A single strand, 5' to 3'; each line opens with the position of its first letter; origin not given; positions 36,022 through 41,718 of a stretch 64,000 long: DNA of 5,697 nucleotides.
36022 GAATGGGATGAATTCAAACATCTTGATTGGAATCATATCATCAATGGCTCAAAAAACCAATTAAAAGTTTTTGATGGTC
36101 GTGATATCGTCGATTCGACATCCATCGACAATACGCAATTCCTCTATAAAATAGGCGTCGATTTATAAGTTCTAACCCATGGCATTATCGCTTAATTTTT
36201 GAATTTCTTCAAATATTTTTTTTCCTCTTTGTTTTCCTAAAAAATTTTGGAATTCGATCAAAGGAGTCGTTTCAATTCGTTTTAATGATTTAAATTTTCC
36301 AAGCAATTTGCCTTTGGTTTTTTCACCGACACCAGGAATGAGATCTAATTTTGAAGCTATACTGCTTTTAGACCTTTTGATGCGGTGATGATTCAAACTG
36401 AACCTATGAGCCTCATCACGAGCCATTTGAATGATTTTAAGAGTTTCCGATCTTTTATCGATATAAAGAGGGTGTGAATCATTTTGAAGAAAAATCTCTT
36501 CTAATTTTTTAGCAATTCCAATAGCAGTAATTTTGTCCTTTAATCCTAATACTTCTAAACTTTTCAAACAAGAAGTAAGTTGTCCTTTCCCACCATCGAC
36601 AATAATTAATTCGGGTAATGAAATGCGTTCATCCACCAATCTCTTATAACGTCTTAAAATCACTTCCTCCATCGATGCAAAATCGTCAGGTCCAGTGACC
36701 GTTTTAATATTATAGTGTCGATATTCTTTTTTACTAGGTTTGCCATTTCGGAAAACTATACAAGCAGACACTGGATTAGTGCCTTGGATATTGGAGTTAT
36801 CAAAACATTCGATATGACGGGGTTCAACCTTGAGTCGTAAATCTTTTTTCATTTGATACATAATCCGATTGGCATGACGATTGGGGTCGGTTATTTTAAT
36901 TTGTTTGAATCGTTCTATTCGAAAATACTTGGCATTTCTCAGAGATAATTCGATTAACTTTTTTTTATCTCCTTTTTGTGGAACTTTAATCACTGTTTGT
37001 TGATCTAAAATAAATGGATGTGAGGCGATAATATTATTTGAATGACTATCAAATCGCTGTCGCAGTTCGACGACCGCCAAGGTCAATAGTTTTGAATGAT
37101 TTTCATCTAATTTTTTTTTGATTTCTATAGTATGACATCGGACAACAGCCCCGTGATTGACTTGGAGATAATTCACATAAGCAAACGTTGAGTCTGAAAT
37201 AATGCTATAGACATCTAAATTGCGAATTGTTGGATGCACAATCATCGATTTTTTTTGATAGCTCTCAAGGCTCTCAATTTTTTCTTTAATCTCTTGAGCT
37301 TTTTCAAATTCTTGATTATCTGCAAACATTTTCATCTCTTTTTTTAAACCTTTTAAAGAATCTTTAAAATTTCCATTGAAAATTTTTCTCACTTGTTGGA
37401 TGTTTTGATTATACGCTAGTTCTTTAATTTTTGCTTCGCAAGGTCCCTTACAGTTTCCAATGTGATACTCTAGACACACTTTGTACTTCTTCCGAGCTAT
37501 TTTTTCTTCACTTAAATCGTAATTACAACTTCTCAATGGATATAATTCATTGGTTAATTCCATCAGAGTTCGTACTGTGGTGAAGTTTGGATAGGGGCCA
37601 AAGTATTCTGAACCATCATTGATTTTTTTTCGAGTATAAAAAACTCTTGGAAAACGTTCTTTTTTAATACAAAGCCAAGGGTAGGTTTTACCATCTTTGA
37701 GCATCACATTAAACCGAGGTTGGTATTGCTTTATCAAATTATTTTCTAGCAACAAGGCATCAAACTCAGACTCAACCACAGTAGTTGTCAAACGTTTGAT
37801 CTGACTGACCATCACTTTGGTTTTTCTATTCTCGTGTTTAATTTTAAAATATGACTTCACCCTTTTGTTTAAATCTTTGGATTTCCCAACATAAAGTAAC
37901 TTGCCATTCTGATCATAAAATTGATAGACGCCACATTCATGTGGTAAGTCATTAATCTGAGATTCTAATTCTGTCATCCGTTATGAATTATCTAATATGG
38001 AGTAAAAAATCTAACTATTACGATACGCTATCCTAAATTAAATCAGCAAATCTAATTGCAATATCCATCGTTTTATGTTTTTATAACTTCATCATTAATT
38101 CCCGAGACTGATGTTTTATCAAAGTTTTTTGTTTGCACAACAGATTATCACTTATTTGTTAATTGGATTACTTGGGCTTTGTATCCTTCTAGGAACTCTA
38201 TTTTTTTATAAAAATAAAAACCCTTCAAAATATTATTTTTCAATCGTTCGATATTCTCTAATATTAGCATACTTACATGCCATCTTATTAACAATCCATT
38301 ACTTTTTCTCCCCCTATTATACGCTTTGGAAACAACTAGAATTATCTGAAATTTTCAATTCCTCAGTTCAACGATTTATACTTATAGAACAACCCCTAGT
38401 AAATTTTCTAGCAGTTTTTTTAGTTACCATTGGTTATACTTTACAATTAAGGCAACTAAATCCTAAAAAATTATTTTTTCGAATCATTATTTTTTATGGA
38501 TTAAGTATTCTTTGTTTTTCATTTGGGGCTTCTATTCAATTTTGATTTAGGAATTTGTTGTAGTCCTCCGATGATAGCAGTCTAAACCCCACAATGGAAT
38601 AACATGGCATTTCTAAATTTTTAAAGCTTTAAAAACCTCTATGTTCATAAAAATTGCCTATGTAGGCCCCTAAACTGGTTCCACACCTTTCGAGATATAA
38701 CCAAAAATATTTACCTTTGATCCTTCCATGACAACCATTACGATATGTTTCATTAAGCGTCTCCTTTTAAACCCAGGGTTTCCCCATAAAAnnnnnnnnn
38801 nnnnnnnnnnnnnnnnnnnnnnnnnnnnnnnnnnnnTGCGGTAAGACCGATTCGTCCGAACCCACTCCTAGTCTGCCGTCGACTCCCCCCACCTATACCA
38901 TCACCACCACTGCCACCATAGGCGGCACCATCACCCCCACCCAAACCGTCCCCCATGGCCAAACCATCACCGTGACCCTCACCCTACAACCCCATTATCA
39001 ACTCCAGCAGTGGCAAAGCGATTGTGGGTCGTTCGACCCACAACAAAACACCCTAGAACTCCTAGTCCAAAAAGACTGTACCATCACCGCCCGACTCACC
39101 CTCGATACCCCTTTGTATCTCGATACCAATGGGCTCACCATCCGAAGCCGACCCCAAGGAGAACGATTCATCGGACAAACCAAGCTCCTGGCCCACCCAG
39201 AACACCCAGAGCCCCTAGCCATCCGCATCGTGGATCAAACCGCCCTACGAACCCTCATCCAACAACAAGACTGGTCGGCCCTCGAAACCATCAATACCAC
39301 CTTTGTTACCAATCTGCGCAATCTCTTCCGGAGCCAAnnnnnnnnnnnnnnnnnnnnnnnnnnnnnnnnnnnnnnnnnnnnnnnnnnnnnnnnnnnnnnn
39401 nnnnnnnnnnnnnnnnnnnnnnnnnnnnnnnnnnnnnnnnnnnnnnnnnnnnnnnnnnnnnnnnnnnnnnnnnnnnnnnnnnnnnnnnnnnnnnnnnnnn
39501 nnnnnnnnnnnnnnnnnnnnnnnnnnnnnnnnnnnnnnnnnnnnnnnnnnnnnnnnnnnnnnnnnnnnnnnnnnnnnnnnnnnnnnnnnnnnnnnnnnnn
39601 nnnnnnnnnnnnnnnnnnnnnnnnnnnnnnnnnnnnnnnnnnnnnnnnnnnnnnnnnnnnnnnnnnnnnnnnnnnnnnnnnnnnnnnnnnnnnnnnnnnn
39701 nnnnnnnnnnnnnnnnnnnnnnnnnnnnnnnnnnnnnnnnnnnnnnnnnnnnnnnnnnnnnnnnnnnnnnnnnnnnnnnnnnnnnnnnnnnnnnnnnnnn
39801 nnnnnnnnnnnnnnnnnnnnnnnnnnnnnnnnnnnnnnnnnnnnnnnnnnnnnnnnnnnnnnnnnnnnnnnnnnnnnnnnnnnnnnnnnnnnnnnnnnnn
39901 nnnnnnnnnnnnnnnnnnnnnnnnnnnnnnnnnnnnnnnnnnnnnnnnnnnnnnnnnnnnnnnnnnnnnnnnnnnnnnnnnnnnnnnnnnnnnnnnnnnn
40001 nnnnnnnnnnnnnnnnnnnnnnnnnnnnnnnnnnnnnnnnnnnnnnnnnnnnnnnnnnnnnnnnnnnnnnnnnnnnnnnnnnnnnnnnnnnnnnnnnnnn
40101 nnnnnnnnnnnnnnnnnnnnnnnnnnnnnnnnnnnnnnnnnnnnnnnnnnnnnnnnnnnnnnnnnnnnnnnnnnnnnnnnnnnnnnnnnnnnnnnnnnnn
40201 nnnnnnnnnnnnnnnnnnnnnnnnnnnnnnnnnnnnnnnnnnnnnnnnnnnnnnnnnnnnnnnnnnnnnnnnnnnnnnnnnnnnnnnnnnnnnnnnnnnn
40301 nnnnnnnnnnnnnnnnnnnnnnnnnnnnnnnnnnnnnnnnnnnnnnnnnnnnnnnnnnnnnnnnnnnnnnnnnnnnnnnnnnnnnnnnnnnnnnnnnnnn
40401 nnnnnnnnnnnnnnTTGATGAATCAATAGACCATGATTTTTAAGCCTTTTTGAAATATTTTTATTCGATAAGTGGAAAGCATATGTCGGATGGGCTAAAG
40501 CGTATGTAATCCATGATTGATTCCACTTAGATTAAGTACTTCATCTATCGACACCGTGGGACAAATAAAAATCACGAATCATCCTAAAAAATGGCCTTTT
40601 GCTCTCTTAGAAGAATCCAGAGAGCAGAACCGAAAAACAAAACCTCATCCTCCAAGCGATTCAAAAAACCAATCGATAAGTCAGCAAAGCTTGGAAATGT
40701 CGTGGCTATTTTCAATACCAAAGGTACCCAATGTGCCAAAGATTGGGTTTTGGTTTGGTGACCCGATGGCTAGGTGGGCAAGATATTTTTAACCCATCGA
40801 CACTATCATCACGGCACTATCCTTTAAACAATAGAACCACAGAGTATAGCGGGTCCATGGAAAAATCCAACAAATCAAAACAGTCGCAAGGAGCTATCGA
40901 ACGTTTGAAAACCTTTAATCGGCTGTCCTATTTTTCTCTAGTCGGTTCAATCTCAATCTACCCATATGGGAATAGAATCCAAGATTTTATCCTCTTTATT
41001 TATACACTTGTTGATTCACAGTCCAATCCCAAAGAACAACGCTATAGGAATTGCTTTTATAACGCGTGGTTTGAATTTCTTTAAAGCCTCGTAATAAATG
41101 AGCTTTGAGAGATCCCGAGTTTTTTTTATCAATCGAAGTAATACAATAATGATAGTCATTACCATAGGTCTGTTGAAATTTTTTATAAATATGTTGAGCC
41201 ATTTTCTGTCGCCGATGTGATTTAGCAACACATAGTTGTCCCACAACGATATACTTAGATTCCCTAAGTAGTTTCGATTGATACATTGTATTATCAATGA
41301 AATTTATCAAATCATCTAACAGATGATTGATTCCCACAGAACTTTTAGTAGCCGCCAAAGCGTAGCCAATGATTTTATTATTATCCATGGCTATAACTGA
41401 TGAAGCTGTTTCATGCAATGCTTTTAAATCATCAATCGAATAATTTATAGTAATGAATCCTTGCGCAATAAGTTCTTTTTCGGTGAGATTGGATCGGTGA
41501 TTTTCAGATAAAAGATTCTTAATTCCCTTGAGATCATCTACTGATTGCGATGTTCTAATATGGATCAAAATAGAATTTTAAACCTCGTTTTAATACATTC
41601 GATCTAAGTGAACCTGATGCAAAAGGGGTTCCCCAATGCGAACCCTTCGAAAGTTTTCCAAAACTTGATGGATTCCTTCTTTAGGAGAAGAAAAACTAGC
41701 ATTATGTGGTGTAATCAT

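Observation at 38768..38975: ATG followed by G9: surface lipoprotein whose signal peptide is uncoupled by a homopolymer (phase-variation candidate)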

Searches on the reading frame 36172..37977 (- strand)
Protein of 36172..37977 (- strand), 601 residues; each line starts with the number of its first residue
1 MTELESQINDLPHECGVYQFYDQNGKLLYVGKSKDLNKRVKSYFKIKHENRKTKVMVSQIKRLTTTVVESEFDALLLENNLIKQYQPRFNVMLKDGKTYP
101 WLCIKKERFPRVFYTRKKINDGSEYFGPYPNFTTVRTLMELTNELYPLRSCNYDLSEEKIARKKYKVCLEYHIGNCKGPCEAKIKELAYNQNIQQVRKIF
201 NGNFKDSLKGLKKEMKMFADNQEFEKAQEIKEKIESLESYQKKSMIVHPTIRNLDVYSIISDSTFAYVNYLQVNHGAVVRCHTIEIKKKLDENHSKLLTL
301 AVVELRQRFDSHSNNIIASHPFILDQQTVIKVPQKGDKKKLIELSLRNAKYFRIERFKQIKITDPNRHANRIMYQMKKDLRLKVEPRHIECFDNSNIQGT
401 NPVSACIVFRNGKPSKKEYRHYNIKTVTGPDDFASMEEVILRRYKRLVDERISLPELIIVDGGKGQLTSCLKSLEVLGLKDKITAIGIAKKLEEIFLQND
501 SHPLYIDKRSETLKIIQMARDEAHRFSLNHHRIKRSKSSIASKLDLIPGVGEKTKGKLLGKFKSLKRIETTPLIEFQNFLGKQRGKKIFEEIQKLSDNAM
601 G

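Call 11: find_encoding_contigs(protein=window:36172-37977:-, flank=10000, max_places=10)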
Protein window:36172-37977:- (601 aa): 1 contig read that carries it; 1 place shown.
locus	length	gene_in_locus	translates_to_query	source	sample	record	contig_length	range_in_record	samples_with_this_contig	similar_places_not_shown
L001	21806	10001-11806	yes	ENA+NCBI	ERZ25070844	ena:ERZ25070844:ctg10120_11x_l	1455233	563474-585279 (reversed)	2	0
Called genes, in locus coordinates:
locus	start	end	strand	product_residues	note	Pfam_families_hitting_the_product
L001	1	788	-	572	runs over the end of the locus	PF02878:PGM_PMM_I, PF02879:PGM_PMM_II, PF02880:PGM_PMM_III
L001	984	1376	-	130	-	-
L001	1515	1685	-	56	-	-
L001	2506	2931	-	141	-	-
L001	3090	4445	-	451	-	PF01235:Na_Ala_symp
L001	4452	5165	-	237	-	-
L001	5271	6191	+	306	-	PF02826:2-Hacid_dh_C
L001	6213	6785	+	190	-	-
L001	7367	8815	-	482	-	PF03382:DUF285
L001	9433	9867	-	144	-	-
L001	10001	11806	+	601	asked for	PF01541:GIY-YIG, PF27096:UvrC_M, PF02151:UVR (weak), PF22920:UvrC_RNaseH, PF08459:UvrC_RNaseH_dom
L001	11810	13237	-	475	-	PF03721:UDPG_MGDP_dh_N, PF00984:UDPG_MGDP_dh, PF03720:UDPG_MGDP_dh_C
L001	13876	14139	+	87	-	-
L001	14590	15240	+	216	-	PF01812:5-FTHF_cyc-lig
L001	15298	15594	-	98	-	-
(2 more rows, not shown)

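Call 12: find_related_loci(query=window:36172-37977:-, collection=genome_contigs, flank=10000)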
Query window:36172-37977:- (601 aa) in genome_contigs; peptide patterns used: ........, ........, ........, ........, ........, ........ (x = any residue, [..] = any of these).
600 stretches matched a pattern (row limit reached: there are more); 589 encode a relative of the query (tblastn E <= 1e-3); the best 80 are kept; 80 distinct loci.
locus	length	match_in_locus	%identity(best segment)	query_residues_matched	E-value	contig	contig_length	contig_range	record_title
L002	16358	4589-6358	62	3-592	0e+0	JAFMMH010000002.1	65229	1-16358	MAG: Flavobacteriaceae bacterium isolate DEBay_Sum22NL08_79 NODE_136_length_65229_cov_7.151886, whole genome shotgun seq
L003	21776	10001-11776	63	1-590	0e+0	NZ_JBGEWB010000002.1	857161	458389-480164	Muriicola sp. SD30 NODE_2_length_857161_cov_332.194, whole genome shotgun sequence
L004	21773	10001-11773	61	3-593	0e+0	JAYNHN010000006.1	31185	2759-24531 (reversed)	MAG: Flavobacteriaceae bacterium isolate 139545_S147_metabat_bins_2.tsv.102 NODE_886_length_31185_cov_5.173273, whole ge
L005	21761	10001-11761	63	4-590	0e+0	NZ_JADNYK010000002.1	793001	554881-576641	Pseudozobellia sp. WGM2 NODE_2_length_793001_cov_76.445314, whole genome shotgun sequence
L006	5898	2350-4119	61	4-593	0e+0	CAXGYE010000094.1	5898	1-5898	MAG TPA_asm: uncultured Flavobacteriaceae bacterium isolate ERR315857_binner13_Refined_10 genome assembly, contig: ERZ54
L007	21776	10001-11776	61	4-595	0e+0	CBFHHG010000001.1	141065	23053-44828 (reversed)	MAG: Candidatus Arcticimaribacter sp. isolate AGTU_22_bin_10_indper genome assembly, contig: AGTU_22_bin_10_indper_c1, w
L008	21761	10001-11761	62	4-590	0e+0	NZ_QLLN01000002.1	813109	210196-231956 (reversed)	Arenibacter echinorum strain DSM 23522 LV92DRAFT_scaffold00002.2, whole genome shotgun sequence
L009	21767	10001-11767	61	2-590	0e+0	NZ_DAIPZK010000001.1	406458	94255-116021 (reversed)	MAG: Flavobacterium sp. isolate CTOTU10713 NODE_5_length_406458_cov_81.955291, whole genome shotgun sequence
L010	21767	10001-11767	61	2-590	0e+0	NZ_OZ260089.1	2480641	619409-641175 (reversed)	MAG: Flavobacterium sp. isolate K1855-mx-bin01 chromosome 1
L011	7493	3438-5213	60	4-595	0e+0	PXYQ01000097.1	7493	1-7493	MAG: Candidatus Arcticimaribacter sp. isolate Spr30G08_bin33 NODE_4360_length_7493_cov_9.1495, whole genome shotgun sequ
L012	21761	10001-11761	61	4-590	0e+0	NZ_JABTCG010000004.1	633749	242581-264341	Maribacter arenosus strain CAU 1321 contig4, whole genome shotgun sequence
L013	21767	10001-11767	61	2-590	0e+0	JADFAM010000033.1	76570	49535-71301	MAG: Flavobacterium sp. isolate C15_102_105_14 c_000000000064, whole genome shotgun sequence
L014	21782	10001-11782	62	4-597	0e+0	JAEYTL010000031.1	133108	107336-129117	MAG: Bacteroidetes bacterium isolate OH_CBlB_130 k127_3451534, whole genome shotgun sequence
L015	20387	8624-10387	61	2-589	0e+0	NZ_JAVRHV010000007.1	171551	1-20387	Urechidicola vernalis strain P050 7, whole genome shotgun sequence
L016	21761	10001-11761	61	4-590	0e+0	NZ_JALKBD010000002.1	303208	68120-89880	Arenibacter sp. F20364 scaffold_2_length303209, whole genome shotgun sequence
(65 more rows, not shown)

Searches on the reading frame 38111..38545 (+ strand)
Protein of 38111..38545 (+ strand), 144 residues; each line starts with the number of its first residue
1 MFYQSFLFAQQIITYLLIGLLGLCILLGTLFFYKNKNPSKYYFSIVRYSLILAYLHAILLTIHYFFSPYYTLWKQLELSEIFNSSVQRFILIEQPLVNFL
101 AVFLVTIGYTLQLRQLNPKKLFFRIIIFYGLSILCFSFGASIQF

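Call 47: find_encoding_contigs(protein=window:38111-38545:+, flank=4000, max_places=10)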
Protein window:38111-38545:+ (144 aa): 2 contigs read that carry it; 1 place shown.
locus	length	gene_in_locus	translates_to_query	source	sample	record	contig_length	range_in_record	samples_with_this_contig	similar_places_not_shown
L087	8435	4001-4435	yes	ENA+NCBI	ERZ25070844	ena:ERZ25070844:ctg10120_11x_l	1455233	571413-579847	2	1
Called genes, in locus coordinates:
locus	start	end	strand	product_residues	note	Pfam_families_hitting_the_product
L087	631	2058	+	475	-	PF03721:UDPG_MGDP_dh_N, PF00984:UDPG_MGDP_dh, PF03720:UDPG_MGDP_dh_C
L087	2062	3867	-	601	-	PF01541:GIY-YIG, PF27096:UvrC_M, PF02151:UVR (weak), PF22920:UvrC_RNaseH, PF08459:UvrC_RNaseH_dom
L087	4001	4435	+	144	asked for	-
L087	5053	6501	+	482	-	PF03382:DUF285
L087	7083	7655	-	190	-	-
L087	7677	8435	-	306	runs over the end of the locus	PF02826:2-Hacid_dh_C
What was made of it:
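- Tried and rejected: A look-up of the adjacent 144-aa protein returned only the sister contig already in hand (call 47).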

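Call 48: search_protein_families(library=pfam, proteins=[window:38111-38542:+], max_evalue=0.001)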
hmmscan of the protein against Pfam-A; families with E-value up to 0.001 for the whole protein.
window:38111-38542:+ (144 aa): 0 families

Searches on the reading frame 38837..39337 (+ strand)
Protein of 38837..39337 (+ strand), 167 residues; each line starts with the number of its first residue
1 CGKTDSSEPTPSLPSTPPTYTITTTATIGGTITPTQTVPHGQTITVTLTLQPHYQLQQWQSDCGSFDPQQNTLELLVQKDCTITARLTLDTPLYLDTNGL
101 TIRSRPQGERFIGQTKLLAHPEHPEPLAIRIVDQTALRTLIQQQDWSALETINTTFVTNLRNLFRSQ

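Call 46: find_related_loci(query=window:38837-39337:+, collection=metagenome_contigs, flank=3000)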
Query seq(167 aa) (167 aa) in metagenome_contigs; peptide patterns used: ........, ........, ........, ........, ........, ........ (x = any residue, [..] = any of these).
395 stretches matched a pattern, but none encodes a relative of the query by tblastn (E <= 1e-3).

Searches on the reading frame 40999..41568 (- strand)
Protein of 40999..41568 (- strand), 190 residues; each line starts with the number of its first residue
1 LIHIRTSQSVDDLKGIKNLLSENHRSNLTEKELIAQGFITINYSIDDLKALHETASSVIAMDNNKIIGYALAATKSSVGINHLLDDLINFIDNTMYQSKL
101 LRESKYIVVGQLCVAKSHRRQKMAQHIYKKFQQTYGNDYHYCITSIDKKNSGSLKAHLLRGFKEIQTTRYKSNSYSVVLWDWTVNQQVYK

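Call 48: search_protein_families(library=pfam, proteins=[window:40999-41568:-], max_evalue=0.001)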
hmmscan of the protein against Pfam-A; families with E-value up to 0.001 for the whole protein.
window:40999-41568:- (190 aa): 1 family
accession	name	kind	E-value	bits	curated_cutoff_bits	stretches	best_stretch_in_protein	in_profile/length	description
PF00583.31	Acetyltransf_1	-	0.00039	21.1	20.7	1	47-162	27-116/116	Acetyltransferase (GNAT) family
